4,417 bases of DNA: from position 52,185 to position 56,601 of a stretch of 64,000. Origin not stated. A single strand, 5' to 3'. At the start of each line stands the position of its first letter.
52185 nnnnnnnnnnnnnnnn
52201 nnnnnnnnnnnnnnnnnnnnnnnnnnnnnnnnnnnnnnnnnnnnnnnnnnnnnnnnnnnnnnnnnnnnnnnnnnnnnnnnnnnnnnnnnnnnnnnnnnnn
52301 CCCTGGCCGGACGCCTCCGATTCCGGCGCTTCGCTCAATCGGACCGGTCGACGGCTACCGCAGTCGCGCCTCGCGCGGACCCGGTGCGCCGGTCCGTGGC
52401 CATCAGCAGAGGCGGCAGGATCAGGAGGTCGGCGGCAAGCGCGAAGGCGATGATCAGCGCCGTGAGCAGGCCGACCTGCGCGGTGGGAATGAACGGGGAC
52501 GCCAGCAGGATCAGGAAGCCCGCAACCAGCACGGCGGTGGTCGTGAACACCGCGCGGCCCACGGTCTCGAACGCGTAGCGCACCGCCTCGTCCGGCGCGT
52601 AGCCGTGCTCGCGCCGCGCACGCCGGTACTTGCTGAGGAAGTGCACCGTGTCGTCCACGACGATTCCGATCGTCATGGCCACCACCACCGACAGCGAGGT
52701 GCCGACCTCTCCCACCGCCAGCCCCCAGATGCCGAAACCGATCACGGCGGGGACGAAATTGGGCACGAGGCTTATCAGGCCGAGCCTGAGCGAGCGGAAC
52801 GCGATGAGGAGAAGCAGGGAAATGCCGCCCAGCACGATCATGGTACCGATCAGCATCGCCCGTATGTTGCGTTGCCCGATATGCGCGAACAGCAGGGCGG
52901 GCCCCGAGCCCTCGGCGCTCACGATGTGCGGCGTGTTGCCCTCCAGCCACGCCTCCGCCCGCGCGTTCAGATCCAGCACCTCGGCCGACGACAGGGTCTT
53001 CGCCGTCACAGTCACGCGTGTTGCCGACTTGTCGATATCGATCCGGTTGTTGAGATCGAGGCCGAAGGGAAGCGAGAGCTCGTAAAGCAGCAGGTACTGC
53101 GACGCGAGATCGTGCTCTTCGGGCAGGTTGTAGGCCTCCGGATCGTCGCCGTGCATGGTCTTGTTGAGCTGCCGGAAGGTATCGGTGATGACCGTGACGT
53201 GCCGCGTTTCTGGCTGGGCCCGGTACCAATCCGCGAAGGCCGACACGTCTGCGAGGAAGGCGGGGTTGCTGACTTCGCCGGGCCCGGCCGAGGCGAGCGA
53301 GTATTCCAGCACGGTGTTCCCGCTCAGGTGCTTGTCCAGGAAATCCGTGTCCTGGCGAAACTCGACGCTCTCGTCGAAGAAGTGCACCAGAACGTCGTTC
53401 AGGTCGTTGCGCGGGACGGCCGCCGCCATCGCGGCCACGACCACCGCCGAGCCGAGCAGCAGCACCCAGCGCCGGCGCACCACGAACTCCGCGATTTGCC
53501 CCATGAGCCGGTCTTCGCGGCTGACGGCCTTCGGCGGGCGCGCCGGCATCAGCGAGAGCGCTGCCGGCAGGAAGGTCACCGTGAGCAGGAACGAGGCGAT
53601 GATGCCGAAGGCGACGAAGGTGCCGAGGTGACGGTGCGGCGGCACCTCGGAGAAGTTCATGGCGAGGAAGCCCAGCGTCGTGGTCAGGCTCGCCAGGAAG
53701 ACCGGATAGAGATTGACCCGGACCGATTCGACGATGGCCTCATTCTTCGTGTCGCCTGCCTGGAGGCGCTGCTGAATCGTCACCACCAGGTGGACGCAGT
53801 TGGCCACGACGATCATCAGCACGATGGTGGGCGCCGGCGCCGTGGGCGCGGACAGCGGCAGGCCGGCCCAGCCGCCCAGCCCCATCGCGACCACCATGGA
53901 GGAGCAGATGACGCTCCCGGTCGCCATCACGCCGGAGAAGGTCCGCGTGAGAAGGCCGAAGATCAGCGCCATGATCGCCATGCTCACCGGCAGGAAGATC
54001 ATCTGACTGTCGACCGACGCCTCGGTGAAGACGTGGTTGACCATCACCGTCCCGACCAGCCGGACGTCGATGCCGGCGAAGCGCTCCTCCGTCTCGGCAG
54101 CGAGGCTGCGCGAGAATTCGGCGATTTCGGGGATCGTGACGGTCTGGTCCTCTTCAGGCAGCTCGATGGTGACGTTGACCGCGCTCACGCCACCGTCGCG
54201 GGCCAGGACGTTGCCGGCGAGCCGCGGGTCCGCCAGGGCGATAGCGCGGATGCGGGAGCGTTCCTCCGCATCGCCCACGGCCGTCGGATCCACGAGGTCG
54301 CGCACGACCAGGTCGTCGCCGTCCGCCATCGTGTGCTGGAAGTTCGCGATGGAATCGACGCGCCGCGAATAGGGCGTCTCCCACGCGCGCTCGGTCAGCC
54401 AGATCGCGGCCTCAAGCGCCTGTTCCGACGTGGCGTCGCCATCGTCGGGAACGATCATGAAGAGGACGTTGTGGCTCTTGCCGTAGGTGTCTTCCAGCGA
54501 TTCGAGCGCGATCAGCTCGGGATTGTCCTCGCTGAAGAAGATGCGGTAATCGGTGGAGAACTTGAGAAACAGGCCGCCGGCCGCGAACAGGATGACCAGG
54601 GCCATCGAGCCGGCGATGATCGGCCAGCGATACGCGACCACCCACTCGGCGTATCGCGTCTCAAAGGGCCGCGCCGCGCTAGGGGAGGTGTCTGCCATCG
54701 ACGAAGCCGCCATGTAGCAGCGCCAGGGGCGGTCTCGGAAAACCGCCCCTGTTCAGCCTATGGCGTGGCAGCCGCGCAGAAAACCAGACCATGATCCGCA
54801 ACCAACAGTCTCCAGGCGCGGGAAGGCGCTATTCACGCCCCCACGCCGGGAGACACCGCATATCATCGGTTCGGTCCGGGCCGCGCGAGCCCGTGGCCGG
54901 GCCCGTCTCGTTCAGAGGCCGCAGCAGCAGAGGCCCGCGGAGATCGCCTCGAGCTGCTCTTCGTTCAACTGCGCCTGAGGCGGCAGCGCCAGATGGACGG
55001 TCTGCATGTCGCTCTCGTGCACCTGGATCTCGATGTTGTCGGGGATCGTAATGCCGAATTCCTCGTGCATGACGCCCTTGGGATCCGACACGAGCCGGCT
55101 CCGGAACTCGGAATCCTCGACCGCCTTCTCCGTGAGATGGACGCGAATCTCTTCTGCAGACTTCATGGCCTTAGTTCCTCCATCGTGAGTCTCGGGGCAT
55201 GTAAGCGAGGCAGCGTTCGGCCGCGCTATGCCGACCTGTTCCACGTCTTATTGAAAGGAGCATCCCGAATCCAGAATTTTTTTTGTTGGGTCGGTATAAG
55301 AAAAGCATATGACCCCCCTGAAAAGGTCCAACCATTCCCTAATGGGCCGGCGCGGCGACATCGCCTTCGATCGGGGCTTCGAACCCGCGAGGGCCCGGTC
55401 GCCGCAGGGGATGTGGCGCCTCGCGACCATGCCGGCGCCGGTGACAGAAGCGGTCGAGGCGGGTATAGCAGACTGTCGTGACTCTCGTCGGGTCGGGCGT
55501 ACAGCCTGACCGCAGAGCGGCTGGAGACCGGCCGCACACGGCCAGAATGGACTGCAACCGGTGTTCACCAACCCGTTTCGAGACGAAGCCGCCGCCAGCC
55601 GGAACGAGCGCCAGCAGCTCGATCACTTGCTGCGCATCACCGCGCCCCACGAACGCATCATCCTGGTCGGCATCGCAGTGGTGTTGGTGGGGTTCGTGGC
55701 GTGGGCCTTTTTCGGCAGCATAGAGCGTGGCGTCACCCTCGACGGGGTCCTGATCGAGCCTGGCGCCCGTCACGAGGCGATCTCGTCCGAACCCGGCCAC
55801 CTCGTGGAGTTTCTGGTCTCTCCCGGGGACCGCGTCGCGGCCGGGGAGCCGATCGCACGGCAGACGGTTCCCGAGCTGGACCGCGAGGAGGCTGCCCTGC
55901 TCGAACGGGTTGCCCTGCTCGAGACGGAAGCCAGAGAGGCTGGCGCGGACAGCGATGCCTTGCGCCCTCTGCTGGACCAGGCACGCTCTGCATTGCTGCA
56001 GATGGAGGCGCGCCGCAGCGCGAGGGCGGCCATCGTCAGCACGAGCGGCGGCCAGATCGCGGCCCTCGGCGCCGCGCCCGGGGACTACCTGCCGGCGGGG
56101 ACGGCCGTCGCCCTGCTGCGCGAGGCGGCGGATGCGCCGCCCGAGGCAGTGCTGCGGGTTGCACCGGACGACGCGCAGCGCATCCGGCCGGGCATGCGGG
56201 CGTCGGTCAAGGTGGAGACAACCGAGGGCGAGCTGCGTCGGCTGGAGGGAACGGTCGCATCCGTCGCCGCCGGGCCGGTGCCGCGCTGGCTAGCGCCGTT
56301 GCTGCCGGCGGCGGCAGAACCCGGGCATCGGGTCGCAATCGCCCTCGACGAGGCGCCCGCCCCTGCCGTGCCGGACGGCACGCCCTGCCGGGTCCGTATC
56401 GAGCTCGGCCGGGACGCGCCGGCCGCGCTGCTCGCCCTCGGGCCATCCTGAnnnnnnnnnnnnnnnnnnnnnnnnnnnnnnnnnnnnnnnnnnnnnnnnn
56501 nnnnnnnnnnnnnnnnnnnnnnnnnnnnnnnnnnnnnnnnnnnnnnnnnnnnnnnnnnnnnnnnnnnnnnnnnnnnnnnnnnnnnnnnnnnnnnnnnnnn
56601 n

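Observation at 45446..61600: Complete NHLP-leader / fused E1-YcaO RiPP gene cluster with its own three-component exporter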

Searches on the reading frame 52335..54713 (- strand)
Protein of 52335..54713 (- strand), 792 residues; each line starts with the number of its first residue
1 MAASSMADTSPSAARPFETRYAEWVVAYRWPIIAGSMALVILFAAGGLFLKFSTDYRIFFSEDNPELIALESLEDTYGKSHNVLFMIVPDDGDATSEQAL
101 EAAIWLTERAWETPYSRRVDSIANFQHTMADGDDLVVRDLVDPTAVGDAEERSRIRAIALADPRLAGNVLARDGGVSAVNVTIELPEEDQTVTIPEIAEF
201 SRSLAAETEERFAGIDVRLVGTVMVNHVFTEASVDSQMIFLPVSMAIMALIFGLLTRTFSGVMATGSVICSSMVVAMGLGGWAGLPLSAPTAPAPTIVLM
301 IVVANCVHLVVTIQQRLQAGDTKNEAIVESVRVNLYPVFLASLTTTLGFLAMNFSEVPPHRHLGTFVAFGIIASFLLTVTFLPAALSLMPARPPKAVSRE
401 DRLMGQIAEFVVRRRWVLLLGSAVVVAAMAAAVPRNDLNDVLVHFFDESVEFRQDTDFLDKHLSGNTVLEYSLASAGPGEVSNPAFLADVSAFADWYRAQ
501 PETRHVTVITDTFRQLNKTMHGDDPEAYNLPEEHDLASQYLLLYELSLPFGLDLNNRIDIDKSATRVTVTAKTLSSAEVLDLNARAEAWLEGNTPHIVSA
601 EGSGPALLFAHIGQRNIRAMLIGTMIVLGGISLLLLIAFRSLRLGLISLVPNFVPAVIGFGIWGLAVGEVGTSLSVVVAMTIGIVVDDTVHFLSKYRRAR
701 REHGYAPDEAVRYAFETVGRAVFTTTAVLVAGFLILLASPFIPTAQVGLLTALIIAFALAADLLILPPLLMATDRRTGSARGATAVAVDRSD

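Call 3: search_protein_families(library=pfam, proteins=[window:52335-54713:-], max_evalue=0.01)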
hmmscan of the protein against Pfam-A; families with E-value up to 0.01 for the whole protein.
window:52335-54713:- (792 aa): 4 families
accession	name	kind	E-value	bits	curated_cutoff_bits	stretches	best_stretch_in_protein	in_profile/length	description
PF03176.21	MMPL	-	1.3e-29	103.6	20.5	2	125-414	60-329/333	MMPL family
PF12349.14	Sterol-sensing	-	1.1e-10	42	22.3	1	263-389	9-136/153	Sterol-sensing domain of SREBP cleavage-activation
PF00873.25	ACR_tran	-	1.9e-06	26.4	28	2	231-384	858-1015/1021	AcrB/AcrD/AcrF family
PF02460.24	Patched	-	0.00049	20.3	23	1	262-387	29-155/156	Patched SSD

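Call 4: search_protein_families(library=ncbifam, proteins=[window:52335-54713:-], max_evalue=0.01)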
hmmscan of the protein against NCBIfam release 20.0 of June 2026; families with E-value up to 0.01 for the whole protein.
window:52335-54713:- (792 aa): 10 families
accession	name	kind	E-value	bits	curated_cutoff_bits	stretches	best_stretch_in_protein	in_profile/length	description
TIGR00921.1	2A067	subfamily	3.2e-49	167.6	351.9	2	27-395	2-352/733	hydrophobe/amphiphile efflux-3 (HAE3) family transporter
TIGR00833.1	actII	subfamily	8.5e-33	113.7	874.7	2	306-510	249-456/910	MMPL family RND transporter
TIGR03480.1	HpnN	hypoth_equivalog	1.4e-27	96.1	751.85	2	210-450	244-483/862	hopanoid biosynthesis associated RND transporter like protein HpnN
TIGR00914.1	2A0601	subfamily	2.4e-06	25.6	701.45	1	236-395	877-1041/1051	CusA/CzcA family heavy metal efflux RND transporter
NF052374.1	HopndTporHpnN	equivalog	5.6e-06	24.7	1100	1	304-430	341-466/858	hopanoid transporter HpnN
NF000282.2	RND_permease_1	subfamily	9.6e-06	23.8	1250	1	633-734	352-453/1029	multidrug efflux RND transporter permease subunit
NF011706.2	PRK15127.1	equivalog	2.7e-05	22.2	2150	1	609-737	332-457/1049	multidrug efflux RND transporter permease subunit AcrB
TIGR00915.1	2A0602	subfamily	3.6e-05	21.8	940.35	2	631-760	351-479/1050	efflux RND transporter permease subunit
NF052608.1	TrhMmycExpMmpL3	equivalog_domain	0.00031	19.1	1400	1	676-764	245-330/992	trehalose monomycolate exporter MmpL3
NF006354.0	PRK08578.1-2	equivalog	0.0085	15.5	353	0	201-301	96-188/296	preprotein translocase subunit SecF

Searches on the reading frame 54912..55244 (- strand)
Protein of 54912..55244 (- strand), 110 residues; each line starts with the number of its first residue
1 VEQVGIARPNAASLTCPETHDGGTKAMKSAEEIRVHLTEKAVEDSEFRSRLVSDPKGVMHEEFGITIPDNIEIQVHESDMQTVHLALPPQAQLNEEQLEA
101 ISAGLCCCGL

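Call 3: search_protein_families(library=pfam, proteins=[window:54912-55244:-], max_evalue=0.01)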
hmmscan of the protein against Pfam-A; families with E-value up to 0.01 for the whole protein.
window:54912-55244:- (110 aa): 2 families
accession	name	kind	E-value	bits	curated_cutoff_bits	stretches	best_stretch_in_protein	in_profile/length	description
PF02979.21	NHase_alpha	-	5.6e-10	39.4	27.2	1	44-99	114-172/184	Nitrile hydratase, alpha chain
PF19398.4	DurB-like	-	0.00049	20.8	26.6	1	36-86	5-51/81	Lantibiotic duramycin B-like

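Call 4: search_protein_families(library=ncbifam, proteins=[window:54912-55244:-], max_evalue=0.01)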
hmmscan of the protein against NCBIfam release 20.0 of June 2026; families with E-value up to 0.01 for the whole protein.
window:54912-55244:- (110 aa): 6 families
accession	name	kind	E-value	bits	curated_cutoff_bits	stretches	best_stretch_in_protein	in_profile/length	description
TIGR03793.1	leader_NHLP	domain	7.5e-19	67.4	50.9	1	31-104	3-77/77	NHLP leader peptide family RiPP precursor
TIGR01323.1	nitrile_alph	equivalog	4.4e-09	36.2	249.85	1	44-99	114-172/189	nitrile hydratase subunit alpha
TIGR03887.1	thiocyan_alph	equivalog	1.7e-06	28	291.45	1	43-98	124-182/200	thiocyanate hydrolase subunit gamma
NF033431.1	cinnamycin_RiPP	subfamily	6e-05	23.6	35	1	36-87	3-51/81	cinnamycin family lantibiotic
TIGR03795.1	RNP_Burkhold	subfamily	0.00012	22.4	41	1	41-91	24-74/114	BMA_0021/BMA_0022 family TOMM bacteriocin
NF038399.1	NH_RiPP_Os17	domain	0.0003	20.8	40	1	39-61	8-30/63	Os1348 family NHLP clan protein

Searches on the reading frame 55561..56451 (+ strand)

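Call 3: search_protein_families(library=pfam, proteins=[window:55561-56451:+], max_evalue=0.01)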
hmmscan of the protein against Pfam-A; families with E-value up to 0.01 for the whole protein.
window:55561-56451:+ (296 aa): 3 families
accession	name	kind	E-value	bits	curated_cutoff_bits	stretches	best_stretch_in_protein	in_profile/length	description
PF13437.12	HlyD_3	-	4.7e-08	34.2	22.2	1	158-239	2-80/106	HlyD family secretion protein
PF16576.10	HlyD_D23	-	9.1e-07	28.8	30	1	87-235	37-184/214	Barrel-sandwich domain of CusB or HlyD membrane-fusion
PF16976.10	RcpC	-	0.0083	16.5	28.8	0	64-163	6-107/114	Flp pilus assembly protein RcpC/CpaB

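Call 4: search_protein_families(library=ncbifam, proteins=[window:55561-56451:+], max_evalue=0.01)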
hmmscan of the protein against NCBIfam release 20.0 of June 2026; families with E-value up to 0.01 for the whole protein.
window:55561-56451:+ (296 aa): 5 families
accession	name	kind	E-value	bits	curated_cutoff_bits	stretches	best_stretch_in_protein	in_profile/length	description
TIGR03794.1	NHLM_micro_HlyD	equivalog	2e-26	92.9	156.2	2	18-126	6-114/421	NHLP bacteriocin system secretion protein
TIGR01843.1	type_I_hlyD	subfamily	8.2e-12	44.8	208.65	1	29-132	2-105/422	HlyD family type I secretion periplasmic adaptor subunit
TIGR01730.1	RND_mfp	subfamily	1.6e-07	30.6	94.9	1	111-235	91-210/322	efflux RND transporter periplasmic adaptor subunit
TIGR02971.1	heterocyst_DevB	subfamily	0.00012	21.6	129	0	108-236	158-279/327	ABC exporter membrane fusion protein, DevB family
NF007785.0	PRK10476.1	equivalog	0.009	14.9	376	0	110-238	164-287/347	multidrug transporter subunit MdtN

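Call 53: search_protein_families(library=pfam, proteins=[window:55561-56451:+], max_evalue=10)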
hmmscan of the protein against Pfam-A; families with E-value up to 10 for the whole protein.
window:55561-56451:+ (296 aa): 9 families
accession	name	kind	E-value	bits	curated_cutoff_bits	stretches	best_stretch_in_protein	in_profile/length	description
PF13437.12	HlyD_3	-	4.7e-08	34.2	22.2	1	158-239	2-80/106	HlyD family secretion protein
PF16576.10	HlyD_D23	-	9.1e-07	28.8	30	1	87-235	37-184/214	Barrel-sandwich domain of CusB or HlyD membrane-fusion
PF16976.10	RcpC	-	0.0083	16.5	28.8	1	64-163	6-107/114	Flp pilus assembly protein RcpC/CpaB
PF06507.19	ARF_AD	-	0.017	15.4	27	1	207-243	15-51/84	Auxin response factor ancillary domain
PF23284.2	KOW2_Spt5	-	0.025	14.8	28.9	1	217-237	4-24/50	Transcription elongation factor SPT5, second KOW domain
PF00364.28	Biotin_lipoyl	-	0.03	14.6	22.1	1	77-99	7-34/73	Biotin-requiring enzyme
PF01551.29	Peptidase_M23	-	0.11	13.1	28.7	1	75-100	46-71/96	Peptidase family M23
PF03597.20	FixS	-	0.45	10.7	23.1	1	33-57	4-28/44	Cytochrome oxidase maturation protein cbb3-type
PF23991.1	DUF7310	-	5.2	8.1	40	1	104-159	26-81/83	Coiled-coil region of unknown function (DUF7310)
